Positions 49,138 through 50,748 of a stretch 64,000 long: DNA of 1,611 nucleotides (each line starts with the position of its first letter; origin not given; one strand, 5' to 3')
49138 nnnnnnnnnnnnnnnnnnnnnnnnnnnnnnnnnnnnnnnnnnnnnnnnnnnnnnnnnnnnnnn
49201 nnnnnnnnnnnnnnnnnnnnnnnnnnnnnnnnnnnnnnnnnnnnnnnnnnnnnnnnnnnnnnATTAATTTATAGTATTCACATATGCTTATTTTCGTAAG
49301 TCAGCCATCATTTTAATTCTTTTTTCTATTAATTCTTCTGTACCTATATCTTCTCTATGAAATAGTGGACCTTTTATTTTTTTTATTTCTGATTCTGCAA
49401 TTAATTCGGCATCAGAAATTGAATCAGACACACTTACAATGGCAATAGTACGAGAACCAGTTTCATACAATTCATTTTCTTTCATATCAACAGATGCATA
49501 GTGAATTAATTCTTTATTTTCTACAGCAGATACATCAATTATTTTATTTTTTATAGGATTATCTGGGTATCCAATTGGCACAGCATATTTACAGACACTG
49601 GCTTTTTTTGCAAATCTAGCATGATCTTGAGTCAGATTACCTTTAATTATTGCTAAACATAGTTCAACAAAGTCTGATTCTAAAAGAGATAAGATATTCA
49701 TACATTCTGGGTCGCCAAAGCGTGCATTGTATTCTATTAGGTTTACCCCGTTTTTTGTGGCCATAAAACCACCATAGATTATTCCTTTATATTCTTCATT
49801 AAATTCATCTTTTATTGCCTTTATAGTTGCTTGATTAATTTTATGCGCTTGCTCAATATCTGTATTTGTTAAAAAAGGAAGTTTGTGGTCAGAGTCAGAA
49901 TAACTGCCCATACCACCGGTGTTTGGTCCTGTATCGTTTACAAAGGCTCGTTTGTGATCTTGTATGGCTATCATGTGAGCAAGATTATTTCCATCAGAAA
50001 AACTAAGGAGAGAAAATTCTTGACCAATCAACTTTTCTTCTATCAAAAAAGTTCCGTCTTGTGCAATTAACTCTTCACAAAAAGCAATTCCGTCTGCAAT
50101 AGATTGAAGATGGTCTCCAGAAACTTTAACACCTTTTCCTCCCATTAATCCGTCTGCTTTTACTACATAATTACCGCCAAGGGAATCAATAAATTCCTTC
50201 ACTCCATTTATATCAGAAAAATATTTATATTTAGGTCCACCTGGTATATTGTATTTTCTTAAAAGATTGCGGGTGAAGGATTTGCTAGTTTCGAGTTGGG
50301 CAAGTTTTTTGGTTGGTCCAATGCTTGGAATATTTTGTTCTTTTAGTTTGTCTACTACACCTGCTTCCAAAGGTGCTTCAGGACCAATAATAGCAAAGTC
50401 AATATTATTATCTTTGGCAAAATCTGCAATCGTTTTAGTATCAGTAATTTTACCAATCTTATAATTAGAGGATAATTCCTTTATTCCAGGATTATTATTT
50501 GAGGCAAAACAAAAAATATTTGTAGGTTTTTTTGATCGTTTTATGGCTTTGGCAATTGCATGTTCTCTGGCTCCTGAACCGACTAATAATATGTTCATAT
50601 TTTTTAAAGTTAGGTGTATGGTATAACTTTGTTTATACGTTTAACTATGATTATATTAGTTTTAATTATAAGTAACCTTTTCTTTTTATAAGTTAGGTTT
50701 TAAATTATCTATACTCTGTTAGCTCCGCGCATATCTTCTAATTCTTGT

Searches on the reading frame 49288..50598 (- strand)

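Call 18: search_protein_families(library=pfam, proteins=[window:49288-50598:-], max_evalue=0.00001)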
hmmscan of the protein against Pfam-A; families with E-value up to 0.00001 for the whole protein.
window:49288-50598:- (436 aa): 3 families
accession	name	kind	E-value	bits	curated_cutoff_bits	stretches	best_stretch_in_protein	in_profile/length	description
PF01071.24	GARS_A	-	7.9e-53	179.6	27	1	104-299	1-194/194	Phosphoribosylglycinamide synthetase, ATP-grasp (A) domain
PF02844.21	GARS_N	-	5.3e-31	107.8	29.5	1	1-103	1-100/100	Phosphoribosylglycinamide synthetase, N domain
PF02843.22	GARS_C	-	1.4e-14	54.6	34.8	1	334-420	1-91/92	Phosphoribosylglycinamide synthetase, C domain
